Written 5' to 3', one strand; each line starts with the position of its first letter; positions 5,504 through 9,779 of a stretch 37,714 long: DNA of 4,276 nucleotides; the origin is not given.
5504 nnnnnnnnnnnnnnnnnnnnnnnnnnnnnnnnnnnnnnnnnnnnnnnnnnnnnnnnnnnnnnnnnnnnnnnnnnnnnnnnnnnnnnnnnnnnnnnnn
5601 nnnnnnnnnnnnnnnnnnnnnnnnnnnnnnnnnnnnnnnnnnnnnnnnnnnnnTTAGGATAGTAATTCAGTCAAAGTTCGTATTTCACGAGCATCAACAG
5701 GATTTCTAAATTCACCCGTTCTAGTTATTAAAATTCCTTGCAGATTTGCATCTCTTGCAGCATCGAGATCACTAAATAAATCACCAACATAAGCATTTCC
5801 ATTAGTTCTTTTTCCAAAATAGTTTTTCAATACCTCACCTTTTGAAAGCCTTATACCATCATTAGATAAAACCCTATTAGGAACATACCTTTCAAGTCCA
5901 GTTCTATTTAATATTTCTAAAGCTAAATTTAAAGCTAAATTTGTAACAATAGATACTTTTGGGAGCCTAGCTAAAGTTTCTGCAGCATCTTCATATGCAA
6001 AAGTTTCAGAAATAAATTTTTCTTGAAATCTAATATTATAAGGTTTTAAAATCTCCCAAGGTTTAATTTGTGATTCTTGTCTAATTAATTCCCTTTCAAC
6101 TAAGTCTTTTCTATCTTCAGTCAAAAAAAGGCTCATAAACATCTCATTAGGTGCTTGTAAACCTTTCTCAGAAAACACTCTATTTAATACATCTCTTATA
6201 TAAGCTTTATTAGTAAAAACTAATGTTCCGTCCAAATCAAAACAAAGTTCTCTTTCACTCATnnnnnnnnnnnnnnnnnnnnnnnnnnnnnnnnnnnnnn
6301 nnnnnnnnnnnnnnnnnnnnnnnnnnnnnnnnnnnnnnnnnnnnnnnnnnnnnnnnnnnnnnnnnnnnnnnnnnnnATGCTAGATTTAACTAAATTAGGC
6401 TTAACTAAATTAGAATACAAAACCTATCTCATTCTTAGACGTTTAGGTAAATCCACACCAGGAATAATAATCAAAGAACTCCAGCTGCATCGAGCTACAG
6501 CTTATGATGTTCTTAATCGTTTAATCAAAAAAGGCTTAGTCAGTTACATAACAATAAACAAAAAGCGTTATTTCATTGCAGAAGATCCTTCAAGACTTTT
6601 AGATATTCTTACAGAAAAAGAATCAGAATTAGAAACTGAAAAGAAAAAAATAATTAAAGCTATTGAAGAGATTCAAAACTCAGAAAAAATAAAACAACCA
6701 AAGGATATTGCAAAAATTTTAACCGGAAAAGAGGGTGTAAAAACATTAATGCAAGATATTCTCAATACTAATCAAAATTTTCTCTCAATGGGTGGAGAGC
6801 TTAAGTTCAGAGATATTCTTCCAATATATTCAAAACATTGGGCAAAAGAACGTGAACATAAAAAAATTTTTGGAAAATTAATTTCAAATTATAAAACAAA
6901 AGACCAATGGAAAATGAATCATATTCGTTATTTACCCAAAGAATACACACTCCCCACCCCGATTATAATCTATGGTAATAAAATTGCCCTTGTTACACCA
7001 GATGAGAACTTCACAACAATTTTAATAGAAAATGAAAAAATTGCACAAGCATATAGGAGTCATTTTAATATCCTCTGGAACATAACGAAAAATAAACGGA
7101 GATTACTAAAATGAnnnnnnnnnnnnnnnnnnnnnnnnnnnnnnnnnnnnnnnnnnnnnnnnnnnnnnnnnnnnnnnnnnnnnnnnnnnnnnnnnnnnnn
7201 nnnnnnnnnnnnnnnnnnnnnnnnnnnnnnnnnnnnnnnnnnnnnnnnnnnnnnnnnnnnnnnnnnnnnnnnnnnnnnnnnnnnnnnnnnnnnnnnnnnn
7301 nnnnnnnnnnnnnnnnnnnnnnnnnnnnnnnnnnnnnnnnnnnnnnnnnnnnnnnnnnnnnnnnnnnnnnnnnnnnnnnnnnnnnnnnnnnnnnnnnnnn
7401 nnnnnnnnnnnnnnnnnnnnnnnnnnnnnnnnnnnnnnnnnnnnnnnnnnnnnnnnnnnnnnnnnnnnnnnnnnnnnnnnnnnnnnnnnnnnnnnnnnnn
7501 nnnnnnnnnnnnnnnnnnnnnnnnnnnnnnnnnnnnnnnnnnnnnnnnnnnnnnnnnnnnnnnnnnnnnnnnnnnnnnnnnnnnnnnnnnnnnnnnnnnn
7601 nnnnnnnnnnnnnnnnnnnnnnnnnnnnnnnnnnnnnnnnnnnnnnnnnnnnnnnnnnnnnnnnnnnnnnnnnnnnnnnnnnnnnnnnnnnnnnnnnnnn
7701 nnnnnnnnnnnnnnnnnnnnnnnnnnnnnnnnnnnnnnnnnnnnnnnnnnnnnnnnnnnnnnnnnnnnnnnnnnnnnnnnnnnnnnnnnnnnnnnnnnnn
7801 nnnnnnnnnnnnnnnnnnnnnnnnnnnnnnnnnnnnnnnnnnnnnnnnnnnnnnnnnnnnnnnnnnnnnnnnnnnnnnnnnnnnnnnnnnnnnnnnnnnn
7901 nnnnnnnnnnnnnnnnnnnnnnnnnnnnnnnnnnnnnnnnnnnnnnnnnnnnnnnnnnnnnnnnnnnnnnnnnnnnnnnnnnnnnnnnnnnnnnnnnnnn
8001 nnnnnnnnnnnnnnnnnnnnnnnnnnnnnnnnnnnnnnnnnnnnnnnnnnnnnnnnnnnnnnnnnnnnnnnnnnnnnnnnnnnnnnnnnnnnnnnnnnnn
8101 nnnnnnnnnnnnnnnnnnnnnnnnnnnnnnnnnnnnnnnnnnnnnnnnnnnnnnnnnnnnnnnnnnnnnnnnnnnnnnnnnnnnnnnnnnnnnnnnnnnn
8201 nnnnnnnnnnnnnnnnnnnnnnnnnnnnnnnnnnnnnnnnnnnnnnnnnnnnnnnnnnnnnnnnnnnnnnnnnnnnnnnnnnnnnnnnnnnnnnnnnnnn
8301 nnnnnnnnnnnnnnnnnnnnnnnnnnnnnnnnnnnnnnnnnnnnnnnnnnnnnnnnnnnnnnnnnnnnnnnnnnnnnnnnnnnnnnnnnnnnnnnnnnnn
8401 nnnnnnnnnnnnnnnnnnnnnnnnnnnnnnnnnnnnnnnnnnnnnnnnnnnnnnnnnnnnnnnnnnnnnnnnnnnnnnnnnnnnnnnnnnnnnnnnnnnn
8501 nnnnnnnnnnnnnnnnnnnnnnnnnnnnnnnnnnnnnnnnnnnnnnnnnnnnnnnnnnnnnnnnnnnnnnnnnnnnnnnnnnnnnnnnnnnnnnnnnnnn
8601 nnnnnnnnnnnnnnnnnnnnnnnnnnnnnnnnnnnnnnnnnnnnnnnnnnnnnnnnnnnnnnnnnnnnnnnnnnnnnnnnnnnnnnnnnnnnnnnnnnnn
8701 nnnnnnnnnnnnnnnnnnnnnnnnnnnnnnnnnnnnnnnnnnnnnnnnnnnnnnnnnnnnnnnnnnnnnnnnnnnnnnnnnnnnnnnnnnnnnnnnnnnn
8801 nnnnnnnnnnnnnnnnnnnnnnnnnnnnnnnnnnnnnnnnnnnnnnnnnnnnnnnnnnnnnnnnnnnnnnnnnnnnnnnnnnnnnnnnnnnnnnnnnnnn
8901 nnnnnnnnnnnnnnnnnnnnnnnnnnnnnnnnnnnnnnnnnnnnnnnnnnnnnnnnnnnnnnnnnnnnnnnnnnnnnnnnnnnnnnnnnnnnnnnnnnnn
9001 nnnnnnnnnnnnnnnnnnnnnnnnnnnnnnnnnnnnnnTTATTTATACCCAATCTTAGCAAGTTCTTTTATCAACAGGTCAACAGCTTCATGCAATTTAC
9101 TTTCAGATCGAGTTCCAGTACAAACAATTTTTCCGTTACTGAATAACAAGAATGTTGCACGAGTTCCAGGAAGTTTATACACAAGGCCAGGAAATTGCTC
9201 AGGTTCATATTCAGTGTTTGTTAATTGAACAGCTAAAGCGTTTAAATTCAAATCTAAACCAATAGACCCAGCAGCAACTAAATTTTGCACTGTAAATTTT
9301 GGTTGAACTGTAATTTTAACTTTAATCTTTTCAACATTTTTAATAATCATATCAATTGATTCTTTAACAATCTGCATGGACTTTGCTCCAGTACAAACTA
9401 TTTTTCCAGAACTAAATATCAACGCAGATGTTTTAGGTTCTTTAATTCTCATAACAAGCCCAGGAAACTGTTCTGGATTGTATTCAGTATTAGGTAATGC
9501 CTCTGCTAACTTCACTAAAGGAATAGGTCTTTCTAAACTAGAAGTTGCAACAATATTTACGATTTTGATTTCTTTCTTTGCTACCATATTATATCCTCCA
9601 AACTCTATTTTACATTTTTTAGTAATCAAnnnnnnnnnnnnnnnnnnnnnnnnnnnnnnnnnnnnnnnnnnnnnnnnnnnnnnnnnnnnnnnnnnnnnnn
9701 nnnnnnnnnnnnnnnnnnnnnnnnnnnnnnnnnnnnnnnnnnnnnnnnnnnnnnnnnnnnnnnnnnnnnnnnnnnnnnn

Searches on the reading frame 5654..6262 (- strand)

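Call 42: search_protein_families(library=pfam, proteins=[window:5654-6262:-], max_evalue=0.001)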
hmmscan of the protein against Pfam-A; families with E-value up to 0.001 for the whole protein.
window:5654-6262:- (202 aa): 2 families
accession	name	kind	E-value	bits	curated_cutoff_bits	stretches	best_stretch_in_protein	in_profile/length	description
PF13419.12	HAD_2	-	1.4e-11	45.3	23.8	1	8-177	3-176/178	Haloacid dehalogenase-like hydrolase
PF00702.32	Hydrolase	-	4.6e-07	30.9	26.4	1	7-172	5-190/191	haloacid dehalogenase-like hydrolase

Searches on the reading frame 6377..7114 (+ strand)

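Call 42: search_protein_families(library=pfam, proteins=[window:6377-7114:+], max_evalue=0.001)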
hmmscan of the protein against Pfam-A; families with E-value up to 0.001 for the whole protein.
window:6377-7114:+ (245 aa): 1 family
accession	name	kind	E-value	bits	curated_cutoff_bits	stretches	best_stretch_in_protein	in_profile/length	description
PF01978.25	TrmB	-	3.8e-13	49.5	25.6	1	4-67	1-64/68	Sugar-specific transcriptional regulator TrmB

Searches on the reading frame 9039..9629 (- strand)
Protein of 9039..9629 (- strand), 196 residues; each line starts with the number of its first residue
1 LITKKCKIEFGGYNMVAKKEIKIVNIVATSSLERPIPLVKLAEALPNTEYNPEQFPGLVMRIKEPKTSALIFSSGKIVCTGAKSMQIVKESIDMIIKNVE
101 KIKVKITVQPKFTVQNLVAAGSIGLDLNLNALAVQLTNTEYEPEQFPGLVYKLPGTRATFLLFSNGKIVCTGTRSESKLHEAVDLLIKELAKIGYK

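Call 42: search_protein_families(library=pfam, proteins=[window:9039-9629:-], max_evalue=0.001)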
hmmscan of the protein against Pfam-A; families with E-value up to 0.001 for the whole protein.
window:9039-9629:- (196 aa): 1 family
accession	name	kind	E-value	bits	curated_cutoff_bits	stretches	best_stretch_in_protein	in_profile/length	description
PF00352.27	TBP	-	1.7e-58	194.9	22.9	2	20-101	1-84/85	Transcription factor TFIID (or TATA-binding protein, TBP)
